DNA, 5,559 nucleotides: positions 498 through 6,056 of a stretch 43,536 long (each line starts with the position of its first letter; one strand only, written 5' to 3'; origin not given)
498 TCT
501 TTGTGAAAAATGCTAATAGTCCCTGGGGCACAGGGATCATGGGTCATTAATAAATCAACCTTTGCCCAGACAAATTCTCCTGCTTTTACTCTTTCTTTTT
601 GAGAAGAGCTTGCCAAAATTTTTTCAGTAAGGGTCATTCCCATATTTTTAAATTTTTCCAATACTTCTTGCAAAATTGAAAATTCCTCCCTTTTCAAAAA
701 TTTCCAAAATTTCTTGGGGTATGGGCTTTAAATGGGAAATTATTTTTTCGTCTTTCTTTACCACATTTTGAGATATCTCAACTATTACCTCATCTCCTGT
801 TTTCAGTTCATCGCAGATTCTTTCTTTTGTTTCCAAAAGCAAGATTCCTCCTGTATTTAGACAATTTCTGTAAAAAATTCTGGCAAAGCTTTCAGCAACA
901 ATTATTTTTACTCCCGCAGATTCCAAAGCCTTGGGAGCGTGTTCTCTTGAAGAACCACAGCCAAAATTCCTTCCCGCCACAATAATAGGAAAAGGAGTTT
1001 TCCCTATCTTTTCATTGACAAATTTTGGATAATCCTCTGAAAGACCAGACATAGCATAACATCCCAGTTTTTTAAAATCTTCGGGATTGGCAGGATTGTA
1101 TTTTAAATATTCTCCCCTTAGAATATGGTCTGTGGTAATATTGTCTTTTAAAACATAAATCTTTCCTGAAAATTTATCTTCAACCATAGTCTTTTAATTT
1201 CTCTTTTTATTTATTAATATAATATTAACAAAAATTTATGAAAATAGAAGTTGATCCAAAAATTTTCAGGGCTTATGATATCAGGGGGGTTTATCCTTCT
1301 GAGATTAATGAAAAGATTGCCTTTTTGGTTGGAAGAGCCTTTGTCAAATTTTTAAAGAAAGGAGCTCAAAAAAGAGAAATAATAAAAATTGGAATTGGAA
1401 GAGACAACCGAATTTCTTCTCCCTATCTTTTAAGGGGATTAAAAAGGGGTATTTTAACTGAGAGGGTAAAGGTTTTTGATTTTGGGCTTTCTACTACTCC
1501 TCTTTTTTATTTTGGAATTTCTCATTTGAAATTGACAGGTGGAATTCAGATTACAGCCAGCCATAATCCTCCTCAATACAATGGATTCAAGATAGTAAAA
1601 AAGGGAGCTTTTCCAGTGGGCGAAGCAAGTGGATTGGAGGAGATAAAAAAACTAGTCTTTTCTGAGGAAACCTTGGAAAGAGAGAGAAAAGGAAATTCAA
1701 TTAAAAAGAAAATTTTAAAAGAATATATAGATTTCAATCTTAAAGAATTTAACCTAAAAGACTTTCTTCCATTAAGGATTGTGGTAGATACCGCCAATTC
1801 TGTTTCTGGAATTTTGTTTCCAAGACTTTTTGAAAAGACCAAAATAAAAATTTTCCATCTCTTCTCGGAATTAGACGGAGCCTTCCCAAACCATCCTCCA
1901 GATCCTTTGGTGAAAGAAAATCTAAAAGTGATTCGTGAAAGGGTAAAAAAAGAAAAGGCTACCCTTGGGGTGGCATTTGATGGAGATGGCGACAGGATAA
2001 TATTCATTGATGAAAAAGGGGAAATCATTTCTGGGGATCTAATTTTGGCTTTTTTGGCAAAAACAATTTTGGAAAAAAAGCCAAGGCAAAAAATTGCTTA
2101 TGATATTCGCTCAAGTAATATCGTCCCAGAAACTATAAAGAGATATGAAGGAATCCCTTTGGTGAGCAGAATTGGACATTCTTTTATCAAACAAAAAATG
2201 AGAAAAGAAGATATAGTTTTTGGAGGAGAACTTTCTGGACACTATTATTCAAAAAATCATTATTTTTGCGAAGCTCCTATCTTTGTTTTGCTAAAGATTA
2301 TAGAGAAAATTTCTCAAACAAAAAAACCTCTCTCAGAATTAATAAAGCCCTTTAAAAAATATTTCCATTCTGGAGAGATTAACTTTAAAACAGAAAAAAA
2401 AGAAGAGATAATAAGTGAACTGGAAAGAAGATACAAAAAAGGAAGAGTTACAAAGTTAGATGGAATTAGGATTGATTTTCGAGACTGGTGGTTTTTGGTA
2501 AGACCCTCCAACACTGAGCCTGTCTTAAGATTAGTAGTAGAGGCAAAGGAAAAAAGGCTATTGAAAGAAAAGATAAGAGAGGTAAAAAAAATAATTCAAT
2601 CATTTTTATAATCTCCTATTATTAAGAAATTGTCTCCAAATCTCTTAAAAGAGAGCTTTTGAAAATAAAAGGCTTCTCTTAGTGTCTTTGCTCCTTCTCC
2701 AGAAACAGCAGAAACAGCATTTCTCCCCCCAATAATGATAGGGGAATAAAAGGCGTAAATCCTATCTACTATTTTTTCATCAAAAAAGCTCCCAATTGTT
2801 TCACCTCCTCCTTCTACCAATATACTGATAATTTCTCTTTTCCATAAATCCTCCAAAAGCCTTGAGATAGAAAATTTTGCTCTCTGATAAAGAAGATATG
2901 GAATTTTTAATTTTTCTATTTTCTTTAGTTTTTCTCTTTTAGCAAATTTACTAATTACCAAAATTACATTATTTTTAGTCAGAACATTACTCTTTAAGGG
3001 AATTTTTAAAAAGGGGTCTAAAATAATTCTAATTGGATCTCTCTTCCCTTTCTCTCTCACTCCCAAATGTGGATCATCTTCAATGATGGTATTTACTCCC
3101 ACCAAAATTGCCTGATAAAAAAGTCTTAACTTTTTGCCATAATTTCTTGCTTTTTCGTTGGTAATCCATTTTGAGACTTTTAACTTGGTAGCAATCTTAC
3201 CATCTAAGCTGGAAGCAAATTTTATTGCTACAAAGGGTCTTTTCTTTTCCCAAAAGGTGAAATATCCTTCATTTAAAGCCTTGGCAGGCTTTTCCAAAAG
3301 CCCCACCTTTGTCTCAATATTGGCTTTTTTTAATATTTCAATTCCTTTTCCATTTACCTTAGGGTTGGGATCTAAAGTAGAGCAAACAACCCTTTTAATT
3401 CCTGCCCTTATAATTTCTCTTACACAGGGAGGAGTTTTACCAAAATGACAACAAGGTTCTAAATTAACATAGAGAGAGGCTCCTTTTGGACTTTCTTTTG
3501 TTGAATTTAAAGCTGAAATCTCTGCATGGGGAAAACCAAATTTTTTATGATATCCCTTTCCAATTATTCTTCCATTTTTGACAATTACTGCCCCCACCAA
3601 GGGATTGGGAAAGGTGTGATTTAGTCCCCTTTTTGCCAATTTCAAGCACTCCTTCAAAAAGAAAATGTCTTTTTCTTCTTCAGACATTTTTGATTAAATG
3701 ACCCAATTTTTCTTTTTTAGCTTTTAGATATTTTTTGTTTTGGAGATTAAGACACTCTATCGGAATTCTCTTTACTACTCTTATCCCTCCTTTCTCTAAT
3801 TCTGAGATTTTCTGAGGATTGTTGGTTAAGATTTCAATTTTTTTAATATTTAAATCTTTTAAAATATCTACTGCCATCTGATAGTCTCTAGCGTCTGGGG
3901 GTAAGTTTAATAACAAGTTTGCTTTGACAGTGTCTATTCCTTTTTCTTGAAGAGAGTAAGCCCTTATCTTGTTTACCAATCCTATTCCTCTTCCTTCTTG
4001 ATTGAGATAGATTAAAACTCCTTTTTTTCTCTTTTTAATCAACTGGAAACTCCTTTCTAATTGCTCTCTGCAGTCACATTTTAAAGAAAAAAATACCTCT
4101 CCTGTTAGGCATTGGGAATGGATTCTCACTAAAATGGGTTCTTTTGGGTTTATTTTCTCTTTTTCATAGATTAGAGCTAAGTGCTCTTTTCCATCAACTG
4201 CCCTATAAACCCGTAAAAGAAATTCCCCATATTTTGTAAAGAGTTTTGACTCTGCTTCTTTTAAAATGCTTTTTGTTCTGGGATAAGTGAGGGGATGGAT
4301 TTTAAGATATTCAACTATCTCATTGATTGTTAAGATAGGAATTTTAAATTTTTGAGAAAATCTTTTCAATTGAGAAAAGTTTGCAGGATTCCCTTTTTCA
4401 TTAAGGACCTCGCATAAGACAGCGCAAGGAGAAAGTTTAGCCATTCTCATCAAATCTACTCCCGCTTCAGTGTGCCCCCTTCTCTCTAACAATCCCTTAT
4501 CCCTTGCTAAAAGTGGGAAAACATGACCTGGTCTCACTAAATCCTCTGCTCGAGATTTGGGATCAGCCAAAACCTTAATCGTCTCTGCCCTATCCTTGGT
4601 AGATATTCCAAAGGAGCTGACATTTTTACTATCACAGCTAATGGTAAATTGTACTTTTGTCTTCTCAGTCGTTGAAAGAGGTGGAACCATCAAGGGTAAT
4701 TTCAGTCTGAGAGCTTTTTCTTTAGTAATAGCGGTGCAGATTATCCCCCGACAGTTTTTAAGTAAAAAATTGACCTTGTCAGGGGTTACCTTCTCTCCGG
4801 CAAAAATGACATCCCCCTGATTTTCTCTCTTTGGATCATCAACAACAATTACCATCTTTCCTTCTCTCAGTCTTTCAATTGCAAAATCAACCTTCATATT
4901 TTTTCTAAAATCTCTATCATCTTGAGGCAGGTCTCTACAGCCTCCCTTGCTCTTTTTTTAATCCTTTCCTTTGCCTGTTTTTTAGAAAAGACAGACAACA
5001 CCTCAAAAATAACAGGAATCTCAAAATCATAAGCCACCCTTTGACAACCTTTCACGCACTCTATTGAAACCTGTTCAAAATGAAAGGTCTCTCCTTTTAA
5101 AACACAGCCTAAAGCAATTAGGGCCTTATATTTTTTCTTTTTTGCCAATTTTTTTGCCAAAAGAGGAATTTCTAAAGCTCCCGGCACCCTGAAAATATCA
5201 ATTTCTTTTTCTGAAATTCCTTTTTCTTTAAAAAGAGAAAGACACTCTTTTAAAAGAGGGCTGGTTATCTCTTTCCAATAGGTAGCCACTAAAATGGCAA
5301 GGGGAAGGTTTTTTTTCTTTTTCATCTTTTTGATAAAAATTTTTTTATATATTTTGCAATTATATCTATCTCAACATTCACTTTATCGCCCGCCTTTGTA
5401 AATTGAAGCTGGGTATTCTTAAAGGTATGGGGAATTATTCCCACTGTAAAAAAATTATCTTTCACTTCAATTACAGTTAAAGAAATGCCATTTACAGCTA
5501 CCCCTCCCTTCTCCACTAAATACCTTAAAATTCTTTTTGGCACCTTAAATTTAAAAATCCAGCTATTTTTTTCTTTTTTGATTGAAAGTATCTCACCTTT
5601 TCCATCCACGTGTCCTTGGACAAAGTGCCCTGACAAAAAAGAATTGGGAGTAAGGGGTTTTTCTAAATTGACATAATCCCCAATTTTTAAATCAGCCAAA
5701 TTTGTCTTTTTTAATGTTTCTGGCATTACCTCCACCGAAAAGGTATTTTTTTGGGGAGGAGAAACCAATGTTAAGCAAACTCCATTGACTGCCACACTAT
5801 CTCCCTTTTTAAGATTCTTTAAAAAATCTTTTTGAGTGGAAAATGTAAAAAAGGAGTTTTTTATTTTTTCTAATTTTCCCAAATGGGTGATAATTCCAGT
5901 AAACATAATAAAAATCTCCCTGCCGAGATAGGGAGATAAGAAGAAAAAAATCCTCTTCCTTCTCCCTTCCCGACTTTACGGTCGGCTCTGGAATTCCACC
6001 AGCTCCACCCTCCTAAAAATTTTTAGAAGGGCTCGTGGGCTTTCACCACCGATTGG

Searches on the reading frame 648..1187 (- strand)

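Call 75: search_protein_families(library=pfam, proteins=[window:648-1187:-], max_evalue=0.00001)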
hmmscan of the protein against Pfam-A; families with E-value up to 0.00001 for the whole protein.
window:648-1187:- (179 aa): 1 family
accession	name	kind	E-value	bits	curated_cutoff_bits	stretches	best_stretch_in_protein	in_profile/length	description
PF00694.25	Aconitase_C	-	2.2e-20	73.8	22.8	1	64-120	72-128/131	Aconitase C-terminal domain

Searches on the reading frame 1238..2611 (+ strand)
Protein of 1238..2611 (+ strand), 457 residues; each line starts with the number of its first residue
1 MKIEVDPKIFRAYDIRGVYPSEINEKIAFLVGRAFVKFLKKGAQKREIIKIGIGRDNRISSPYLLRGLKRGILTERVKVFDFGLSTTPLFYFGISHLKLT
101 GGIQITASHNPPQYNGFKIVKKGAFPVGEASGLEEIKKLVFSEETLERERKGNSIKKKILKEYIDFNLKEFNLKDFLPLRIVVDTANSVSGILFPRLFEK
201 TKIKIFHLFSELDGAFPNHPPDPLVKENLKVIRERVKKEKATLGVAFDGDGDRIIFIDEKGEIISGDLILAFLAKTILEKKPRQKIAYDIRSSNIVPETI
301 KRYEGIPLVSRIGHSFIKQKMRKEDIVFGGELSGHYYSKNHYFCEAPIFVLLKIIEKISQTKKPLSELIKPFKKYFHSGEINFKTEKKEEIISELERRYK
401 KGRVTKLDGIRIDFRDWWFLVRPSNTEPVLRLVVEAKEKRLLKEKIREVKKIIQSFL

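Call 75: search_protein_families(library=pfam, proteins=[window:1238-2611:+], max_evalue=0.00001)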
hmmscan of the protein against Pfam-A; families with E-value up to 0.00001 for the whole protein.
window:1238-2611:+ (457 aa): 4 families
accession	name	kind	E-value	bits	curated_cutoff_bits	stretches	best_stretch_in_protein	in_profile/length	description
PF02878.22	PGM_PMM_I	-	8e-32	110.2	22.5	1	8-145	2-136/138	Phosphoglucomutase/phosphomannomutase, alpha/beta/alpha domain I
PF02879.22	PGM_PMM_II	-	2.2e-21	76.7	29.3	1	162-261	2-103/103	Phosphoglucomutase/phosphomannomutase, alpha/beta/alpha domain II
PF02880.22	PGM_PMM_III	-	1e-19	71.2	20.7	1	266-375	2-115/115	Phosphoglucomutase/phosphomannomutase, alpha/beta/alpha domain III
PF00408.26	PGM_PMM_IV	-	3.7e-13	49.8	23.1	1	380-444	1-60/68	Phosphoglucomutase/phosphomannomutase, C-terminal domain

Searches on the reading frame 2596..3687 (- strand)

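Call 75: search_protein_families(library=pfam, proteins=[window:2596-3687:-], max_evalue=0.00001)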
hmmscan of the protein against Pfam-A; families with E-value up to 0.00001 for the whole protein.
window:2596-3687:- (363 aa): 3 families
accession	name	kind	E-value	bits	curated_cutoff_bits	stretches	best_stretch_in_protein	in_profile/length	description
PF01872.23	RibD_C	-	1.3e-41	143.1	24.1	1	151-349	1-190/197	RibD C-terminal domain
PF00383.29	dCMP_cyt_deam_1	-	4.4e-18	65.5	25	1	5-103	2-101/102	Cytidine and deoxycytidylate deaminase zinc-binding region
PF14437.12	MafB19-deam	-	1.8e-10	41.3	27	1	29-127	23-124/142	MafB19-like deaminase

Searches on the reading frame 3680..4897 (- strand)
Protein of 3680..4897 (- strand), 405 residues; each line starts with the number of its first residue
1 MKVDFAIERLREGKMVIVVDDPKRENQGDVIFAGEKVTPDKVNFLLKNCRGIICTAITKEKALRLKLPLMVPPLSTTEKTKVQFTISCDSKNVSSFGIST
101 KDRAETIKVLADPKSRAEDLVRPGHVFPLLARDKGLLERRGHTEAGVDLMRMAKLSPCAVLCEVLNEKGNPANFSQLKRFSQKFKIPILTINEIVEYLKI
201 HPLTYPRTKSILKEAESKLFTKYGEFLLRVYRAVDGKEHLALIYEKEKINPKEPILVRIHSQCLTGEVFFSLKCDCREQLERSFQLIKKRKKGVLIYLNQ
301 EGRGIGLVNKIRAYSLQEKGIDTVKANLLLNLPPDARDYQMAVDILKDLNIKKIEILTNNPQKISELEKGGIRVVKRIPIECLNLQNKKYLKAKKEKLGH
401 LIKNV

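Call 75: search_protein_families(library=pfam, proteins=[window:3680-4897:-], max_evalue=0.00001)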
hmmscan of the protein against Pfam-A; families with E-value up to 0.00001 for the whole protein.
window:3680-4897:- (405 aa): 2 families
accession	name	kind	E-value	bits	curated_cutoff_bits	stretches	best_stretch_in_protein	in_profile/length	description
PF00926.24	DHBP_synthase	-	6.8e-72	241.4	26.4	1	6-197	3-191/191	3,4-dihydroxy-2-butanone 4-phosphate synthase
PF00925.25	GTP_cyclohydro2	-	1.5e-60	203.9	23.3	1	215-379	4-165/165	GTP cyclohydrolase II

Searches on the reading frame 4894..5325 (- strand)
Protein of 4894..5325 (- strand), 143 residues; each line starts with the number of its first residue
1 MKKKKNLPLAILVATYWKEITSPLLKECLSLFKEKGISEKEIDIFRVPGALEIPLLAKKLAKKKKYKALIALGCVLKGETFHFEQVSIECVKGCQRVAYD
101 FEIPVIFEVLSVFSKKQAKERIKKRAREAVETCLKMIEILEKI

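Call 75: search_protein_families(library=pfam, proteins=[window:4894-5325:-], max_evalue=0.00001)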
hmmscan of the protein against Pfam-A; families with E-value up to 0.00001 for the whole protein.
window:4894-5325:- (143 aa): 1 family
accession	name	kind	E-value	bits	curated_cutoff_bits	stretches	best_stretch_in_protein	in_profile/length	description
PF00885.24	DMRL_synthase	-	1.3e-39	135.7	26.7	1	9-140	4-138/139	6,7-dimethyl-8-ribityllumazine synthase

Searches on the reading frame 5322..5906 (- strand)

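Call 75: search_protein_families(library=pfam, proteins=[window:5322-5906:-], max_evalue=0.00001)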
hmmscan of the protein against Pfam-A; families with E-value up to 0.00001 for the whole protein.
window:5322-5906:- (194 aa): 1 family
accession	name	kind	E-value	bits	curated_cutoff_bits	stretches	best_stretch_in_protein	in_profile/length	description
PF00677.23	Lum_binding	-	3e-53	178.2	27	2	97-181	1-86/86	Lumazine binding domain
